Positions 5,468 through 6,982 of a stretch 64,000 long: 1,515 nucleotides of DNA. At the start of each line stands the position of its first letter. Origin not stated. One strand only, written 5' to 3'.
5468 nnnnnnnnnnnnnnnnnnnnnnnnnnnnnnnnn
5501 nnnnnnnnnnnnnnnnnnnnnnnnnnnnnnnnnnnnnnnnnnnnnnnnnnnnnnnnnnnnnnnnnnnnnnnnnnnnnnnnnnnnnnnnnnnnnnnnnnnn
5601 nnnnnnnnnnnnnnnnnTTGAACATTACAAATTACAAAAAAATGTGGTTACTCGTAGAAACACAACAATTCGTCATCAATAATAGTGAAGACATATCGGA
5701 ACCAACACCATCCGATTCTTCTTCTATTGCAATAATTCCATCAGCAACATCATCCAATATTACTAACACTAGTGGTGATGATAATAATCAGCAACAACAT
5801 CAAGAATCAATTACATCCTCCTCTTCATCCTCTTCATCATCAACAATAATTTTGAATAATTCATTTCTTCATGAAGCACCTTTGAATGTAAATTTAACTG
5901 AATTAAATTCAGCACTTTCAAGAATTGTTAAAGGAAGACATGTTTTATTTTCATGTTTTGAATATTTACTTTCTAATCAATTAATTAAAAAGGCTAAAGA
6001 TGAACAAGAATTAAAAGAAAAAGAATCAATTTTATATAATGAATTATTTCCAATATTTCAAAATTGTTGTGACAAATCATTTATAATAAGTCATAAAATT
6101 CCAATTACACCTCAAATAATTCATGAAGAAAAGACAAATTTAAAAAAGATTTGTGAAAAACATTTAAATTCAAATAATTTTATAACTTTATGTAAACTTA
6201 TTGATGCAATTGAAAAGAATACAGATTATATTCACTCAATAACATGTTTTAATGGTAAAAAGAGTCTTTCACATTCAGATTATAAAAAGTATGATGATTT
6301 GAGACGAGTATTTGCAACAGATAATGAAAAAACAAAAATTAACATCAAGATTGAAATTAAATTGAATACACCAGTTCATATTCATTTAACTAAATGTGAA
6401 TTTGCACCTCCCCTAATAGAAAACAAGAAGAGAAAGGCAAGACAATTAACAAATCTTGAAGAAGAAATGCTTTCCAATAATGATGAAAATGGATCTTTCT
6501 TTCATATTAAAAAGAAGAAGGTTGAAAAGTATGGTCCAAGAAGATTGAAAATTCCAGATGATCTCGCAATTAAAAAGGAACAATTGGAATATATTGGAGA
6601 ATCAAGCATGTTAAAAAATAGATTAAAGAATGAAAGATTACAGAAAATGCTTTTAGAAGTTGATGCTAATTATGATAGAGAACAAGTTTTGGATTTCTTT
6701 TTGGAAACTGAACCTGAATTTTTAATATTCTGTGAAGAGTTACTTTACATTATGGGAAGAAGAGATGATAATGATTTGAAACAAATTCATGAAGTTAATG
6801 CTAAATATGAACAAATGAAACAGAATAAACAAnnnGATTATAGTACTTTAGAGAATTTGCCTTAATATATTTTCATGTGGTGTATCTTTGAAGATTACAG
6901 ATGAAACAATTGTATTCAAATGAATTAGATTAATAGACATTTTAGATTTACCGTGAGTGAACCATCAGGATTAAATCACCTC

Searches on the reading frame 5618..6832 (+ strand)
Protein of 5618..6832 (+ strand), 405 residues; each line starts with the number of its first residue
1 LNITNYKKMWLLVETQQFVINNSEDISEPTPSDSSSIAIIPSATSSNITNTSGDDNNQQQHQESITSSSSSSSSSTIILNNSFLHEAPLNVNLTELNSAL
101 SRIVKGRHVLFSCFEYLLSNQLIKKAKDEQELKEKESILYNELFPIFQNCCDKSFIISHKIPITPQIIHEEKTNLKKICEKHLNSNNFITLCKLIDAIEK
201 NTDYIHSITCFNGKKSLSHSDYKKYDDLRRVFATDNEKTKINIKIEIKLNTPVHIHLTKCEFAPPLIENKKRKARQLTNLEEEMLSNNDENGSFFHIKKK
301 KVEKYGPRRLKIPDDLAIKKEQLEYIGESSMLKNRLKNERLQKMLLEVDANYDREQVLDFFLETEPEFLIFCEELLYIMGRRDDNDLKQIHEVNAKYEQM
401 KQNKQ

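Call 46: search_protein_families(library=pfam, proteins=[window:5618-6832:+], max_evalue=0.001)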
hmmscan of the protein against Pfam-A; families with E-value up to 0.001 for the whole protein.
window:5618-6832:+ (405 aa): 1 family
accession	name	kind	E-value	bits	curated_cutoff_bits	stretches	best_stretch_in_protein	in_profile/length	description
PF21373.2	ZNHIT3_C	-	0.00098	19.8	27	0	322-378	2-57/58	Zinc finger HIT domain-containing protein 3, C-terminal domain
